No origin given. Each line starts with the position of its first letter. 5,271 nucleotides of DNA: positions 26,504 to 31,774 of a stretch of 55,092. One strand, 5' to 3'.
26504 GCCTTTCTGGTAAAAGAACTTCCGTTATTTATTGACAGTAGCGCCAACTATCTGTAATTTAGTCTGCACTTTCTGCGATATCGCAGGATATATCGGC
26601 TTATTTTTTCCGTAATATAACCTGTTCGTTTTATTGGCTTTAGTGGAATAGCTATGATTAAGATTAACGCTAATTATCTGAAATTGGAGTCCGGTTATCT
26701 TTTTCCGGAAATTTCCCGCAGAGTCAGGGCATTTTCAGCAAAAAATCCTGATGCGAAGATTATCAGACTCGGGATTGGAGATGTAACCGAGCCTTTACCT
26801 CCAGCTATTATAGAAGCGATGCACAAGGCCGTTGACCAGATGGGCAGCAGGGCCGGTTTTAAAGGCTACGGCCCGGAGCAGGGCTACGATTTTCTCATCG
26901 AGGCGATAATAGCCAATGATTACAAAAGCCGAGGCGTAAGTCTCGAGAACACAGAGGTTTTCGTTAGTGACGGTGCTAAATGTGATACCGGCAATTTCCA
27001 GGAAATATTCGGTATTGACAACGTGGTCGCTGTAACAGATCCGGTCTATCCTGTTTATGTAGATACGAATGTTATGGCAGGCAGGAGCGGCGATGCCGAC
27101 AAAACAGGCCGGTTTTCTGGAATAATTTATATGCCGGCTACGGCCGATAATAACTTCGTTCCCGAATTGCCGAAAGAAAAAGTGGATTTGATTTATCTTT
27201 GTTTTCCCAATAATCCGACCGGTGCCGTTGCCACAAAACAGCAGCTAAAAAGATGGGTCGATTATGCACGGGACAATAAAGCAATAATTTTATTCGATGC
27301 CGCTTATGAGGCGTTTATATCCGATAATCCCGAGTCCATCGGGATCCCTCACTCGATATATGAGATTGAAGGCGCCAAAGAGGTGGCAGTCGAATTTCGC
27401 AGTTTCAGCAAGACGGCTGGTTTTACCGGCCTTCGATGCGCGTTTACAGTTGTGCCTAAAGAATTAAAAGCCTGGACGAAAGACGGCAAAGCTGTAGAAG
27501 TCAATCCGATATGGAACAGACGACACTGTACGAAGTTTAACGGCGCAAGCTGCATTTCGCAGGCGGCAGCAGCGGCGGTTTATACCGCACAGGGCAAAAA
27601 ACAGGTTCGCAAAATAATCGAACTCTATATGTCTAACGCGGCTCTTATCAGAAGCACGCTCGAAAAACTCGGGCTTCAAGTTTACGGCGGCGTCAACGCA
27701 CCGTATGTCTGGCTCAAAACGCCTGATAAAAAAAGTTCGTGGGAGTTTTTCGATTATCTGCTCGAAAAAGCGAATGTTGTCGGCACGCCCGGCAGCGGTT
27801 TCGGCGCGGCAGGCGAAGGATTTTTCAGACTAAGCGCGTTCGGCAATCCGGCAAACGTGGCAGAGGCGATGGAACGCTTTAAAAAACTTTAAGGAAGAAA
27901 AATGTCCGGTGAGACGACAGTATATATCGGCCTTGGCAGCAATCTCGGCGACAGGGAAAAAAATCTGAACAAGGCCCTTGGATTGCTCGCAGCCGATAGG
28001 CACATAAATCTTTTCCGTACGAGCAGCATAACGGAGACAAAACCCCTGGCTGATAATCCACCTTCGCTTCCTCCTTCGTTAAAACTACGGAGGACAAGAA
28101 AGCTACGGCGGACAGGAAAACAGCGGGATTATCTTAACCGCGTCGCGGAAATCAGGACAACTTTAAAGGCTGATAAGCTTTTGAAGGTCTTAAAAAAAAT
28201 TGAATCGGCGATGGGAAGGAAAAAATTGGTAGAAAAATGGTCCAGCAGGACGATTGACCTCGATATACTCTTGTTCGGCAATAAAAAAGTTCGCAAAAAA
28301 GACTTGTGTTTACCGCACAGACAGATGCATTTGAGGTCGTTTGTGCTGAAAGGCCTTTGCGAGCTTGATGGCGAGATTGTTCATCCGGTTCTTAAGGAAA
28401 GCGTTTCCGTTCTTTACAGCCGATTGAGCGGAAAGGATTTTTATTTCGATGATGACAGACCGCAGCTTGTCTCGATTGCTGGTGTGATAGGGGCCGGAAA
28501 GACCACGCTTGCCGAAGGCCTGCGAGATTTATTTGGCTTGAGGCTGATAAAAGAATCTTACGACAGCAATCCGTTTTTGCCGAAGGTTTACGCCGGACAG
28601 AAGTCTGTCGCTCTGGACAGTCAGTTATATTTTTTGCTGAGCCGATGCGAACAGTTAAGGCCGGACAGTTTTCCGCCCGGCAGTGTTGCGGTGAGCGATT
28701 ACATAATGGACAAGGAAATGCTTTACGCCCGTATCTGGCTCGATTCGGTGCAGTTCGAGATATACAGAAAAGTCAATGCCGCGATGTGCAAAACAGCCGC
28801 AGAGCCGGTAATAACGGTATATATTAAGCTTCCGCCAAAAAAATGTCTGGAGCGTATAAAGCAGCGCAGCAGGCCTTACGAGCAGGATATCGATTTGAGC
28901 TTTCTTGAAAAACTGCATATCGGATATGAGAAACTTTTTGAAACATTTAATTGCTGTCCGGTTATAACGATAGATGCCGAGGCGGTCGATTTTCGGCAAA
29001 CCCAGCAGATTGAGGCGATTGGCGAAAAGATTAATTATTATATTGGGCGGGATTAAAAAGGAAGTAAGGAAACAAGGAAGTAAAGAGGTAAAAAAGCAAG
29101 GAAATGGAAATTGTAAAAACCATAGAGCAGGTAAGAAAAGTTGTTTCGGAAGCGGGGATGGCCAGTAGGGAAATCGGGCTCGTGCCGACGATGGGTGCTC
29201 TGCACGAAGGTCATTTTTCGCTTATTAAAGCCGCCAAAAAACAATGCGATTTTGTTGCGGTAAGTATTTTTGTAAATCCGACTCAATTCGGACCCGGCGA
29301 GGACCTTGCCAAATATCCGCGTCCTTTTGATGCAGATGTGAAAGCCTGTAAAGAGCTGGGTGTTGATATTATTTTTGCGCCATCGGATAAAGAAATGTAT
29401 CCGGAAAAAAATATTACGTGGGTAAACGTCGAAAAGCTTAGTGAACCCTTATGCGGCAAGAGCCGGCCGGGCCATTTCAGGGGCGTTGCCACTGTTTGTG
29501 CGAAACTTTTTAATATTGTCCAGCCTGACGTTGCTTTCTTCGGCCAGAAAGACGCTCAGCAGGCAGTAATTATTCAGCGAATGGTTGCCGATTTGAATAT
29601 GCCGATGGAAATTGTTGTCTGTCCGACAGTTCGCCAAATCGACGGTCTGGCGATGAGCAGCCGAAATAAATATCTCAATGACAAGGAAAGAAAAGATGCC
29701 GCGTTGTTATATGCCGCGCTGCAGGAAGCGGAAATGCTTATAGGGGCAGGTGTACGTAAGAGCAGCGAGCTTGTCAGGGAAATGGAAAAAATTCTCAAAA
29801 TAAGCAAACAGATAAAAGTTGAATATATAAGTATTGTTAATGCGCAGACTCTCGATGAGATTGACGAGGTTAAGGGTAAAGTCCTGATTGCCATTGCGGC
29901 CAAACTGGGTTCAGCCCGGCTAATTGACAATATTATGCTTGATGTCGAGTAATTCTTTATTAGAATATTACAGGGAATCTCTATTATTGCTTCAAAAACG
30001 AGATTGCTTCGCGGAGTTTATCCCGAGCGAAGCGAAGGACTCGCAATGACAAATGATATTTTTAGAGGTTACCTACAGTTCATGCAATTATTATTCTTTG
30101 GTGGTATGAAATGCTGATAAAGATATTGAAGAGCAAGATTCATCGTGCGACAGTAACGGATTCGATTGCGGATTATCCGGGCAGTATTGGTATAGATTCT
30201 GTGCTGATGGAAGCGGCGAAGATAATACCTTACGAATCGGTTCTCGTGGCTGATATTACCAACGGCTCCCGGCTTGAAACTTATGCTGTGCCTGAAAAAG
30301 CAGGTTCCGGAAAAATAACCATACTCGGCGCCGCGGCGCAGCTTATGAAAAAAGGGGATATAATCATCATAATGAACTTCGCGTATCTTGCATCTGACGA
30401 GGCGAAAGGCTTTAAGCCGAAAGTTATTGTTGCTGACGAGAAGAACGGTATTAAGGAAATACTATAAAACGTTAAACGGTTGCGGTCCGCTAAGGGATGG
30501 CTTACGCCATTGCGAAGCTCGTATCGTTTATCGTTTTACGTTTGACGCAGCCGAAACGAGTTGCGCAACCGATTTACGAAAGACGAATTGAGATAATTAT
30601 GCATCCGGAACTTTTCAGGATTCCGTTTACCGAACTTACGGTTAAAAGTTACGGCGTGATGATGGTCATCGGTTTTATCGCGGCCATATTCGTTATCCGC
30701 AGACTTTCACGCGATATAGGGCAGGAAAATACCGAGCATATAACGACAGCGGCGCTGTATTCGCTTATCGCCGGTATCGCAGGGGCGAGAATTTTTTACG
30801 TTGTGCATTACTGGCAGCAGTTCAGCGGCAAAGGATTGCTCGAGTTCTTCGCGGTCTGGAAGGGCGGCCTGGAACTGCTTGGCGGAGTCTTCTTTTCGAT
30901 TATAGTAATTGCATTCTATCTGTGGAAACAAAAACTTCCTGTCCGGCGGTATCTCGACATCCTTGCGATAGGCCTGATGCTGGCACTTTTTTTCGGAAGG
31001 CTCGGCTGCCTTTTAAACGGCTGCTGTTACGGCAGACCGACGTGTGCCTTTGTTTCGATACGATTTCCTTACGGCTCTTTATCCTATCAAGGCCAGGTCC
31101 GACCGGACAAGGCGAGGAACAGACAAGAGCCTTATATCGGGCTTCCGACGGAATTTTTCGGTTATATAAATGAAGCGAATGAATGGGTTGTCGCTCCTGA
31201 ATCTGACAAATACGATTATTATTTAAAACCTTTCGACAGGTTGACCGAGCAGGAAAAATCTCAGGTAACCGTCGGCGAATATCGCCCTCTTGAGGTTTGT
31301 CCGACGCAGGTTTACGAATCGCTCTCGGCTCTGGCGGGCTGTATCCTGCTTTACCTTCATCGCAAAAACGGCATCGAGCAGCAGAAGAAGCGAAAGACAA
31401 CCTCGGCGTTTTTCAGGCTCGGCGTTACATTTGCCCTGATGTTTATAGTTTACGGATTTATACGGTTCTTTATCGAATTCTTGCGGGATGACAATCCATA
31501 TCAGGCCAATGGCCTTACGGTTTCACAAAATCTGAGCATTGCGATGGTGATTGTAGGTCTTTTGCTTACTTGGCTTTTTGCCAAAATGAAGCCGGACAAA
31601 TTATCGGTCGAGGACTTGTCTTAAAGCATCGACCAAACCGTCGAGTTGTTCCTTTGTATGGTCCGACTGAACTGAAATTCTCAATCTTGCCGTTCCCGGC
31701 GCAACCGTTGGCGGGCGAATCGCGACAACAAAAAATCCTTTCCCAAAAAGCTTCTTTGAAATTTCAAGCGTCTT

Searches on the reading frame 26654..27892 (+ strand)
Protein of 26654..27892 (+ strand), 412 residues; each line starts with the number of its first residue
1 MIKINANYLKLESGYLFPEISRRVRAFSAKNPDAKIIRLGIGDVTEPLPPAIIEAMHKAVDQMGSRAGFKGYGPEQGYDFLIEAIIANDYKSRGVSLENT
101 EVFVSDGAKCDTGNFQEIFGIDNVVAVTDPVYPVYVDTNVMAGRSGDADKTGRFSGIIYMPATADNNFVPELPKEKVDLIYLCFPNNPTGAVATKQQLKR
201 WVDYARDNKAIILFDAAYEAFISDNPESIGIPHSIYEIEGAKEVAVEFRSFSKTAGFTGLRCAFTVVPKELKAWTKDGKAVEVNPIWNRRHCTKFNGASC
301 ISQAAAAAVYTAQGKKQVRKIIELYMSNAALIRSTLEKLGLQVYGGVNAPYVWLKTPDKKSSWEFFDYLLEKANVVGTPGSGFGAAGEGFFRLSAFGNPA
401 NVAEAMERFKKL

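Call 15: search_protein_families(library=pfam, proteins=[window:26654-27892:+], max_evalue=0.001)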
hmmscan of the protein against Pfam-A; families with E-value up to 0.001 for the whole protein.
window:26654-27892:+ (412 aa): 1 family
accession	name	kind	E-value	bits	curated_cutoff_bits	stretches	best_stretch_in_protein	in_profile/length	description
PF00155.27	Aminotran_1_2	-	4.4e-37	128.6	19.7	1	35-409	2-361/361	Aminotransferase class I and II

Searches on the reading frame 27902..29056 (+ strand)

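Call 15: search_protein_families(library=pfam, proteins=[window:27902-29056:+], max_evalue=0.001)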
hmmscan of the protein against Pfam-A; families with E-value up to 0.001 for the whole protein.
window:27902-29056:+ (384 aa): 5 families
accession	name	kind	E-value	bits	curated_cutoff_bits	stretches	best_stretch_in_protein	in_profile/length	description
PF01712.25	dNK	-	3.5e-34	118.8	27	1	191-377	2-198/203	Deoxynucleoside kinase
PF01288.25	HPPK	-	5.6e-33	114.2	25.7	1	8-156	1-115/116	7,8-dihydro-6-hydroxymethylpterin-pyrophosphokinase (HPPK)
PF02223.23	Thymidylate_kin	-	4.7e-07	30.1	27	1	194-360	3-175/185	Thymidylate kinase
PF13238.12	AAA_18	-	2.9e-05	25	29.4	1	191-323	2-112/128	AAA domain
PF13671.12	AAA_33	-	7.6e-05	23.5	27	0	294-332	90-130/143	AAA domain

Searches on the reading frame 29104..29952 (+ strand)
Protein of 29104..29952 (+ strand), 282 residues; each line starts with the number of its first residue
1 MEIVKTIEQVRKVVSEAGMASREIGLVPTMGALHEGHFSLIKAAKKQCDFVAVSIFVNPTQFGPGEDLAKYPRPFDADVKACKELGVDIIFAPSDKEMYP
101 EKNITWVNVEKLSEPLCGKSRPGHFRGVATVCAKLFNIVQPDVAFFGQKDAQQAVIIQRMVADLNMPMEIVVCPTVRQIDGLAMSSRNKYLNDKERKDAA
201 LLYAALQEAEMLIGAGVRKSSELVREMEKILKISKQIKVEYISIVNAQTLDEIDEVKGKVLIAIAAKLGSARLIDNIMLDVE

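Call 15: search_protein_families(library=pfam, proteins=[window:29104-29952:+], max_evalue=0.001)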
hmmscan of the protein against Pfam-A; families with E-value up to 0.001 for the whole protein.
window:29104-29952:+ (282 aa): 1 family
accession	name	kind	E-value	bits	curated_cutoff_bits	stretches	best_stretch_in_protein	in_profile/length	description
PF02569.21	Pantoate_ligase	-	3.9e-112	374.2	20.7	1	2-278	1-268/268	Pantoate-beta-alanine ligase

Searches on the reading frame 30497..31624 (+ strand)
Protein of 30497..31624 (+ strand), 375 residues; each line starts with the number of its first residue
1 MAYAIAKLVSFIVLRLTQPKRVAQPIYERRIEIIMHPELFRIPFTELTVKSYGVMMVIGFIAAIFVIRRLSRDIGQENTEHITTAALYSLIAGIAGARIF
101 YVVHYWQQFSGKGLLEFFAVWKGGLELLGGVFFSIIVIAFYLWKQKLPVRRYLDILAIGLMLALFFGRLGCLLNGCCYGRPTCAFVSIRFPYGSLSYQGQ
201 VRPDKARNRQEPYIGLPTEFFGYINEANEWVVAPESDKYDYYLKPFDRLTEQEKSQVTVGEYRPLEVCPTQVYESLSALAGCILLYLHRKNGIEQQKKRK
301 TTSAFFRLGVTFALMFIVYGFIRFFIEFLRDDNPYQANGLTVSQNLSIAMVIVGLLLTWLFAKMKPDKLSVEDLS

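Call 15: search_protein_families(library=pfam, proteins=[window:30497-31624:+], max_evalue=0.001)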
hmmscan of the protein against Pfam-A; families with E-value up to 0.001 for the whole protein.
window:30497-31624:+ (375 aa): 1 family
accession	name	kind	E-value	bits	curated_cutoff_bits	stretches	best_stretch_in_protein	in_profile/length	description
PF01790.23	LGT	-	1.4e-54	185.4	24.9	1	38-359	2-239/240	Prolipoprotein diacylglyceryl transferase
